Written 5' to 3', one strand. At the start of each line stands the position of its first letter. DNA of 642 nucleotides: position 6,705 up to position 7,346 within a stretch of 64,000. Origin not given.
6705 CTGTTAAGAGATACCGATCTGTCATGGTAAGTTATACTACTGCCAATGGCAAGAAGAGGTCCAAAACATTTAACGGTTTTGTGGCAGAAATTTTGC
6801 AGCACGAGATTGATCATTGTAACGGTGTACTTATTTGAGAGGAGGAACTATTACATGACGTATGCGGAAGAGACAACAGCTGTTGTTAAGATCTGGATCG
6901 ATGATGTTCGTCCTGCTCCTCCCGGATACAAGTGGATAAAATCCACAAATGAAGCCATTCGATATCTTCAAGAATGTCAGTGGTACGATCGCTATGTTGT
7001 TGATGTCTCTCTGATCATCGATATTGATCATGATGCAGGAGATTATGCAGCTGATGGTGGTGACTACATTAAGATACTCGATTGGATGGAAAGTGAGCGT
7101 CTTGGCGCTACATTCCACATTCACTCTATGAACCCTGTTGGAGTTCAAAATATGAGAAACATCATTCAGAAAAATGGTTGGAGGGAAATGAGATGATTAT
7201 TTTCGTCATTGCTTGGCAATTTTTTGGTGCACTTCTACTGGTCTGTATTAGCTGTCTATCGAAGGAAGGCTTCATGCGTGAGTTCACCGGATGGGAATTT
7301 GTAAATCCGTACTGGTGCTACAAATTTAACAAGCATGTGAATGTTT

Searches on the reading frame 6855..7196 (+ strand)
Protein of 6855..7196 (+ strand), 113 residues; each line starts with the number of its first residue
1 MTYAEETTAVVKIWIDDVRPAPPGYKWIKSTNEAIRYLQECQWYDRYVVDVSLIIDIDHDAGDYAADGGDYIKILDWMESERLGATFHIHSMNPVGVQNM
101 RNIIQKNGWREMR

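Call 47: search_protein_families(library=ncbifam, proteins=[window:6855-7196:+], max_evalue=0.01)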
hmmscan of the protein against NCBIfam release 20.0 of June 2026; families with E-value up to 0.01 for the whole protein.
window:6855-7196:+ (113 aa): 0 families

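Call 62: search_protein_families(library=phrogs, proteins=[window:6855-7196:+], max_evalue=0.001)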
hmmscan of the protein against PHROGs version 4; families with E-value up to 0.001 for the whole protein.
window:6855-7196:+ (113 aa): 1 family
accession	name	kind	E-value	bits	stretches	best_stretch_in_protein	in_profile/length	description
phrog_1479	-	unknown function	1.5e-14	55.4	1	10-108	5-104/124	-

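Call 63: search_protein_families(library=pfam, proteins=[window:6855-7196:+], max_evalue=0.01)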
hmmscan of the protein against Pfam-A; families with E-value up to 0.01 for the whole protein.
window:6855-7196:+ (113 aa): 1 family
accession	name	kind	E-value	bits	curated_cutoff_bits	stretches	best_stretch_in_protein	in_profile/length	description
PF20274.4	cREC_REC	-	6.3e-17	62.5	27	1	12-105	2-87/88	Cyclic-phosphate processing Receiver domain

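Call 67: search_dna_similar(query=window:6855-7193:+, collection=phages, mode=protein, max_rows=40, max_evalue=0.001)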
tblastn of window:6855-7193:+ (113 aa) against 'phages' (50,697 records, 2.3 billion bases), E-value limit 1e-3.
Records with a match: 4; places in all: 4; records where one place covers at least 80% of the query: 4.
Best place of each record, by identity: <60% 4.
By first word of the organism name: Streptomyces 2; Gordonia 2.
By host as written in the record: Streptomyces mirabilis NRRL B-2400 2; Gordonia terrae 3612 2.
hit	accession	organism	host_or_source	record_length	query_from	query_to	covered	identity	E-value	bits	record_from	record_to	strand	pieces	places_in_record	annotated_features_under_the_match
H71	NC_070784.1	Streptomyces phage TunaTartare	Streptomyces mirabilis NRRL B-2400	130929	11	106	85%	28.9%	1e-4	45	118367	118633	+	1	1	236: AAA-ATPase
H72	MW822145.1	Streptomyces phage TunaTartare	Streptomyces mirabilis NRRL B-2400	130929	11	106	85%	28.9%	1e-4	45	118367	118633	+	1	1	236: hypothetical protein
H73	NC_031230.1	Gordonia phage Yvonnetastic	Gordonia terrae 3612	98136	10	108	88%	26.0%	2e-5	47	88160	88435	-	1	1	172: hypothetical protein | 173: hypothetical protein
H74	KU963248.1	Gordonia phage Yvonnetastic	Gordonia terrae 3612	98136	10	108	88%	26.0%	2e-5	47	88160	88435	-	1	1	172: hypothetical protein | 173: hypothetical protein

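Call 82: search_protein_families(library=padloc, proteins=[window:6855-7196:+], max_evalue=0.01)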
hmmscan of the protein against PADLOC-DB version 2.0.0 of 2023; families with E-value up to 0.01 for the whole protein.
window:6855-7196:+ (113 aa): 0 families
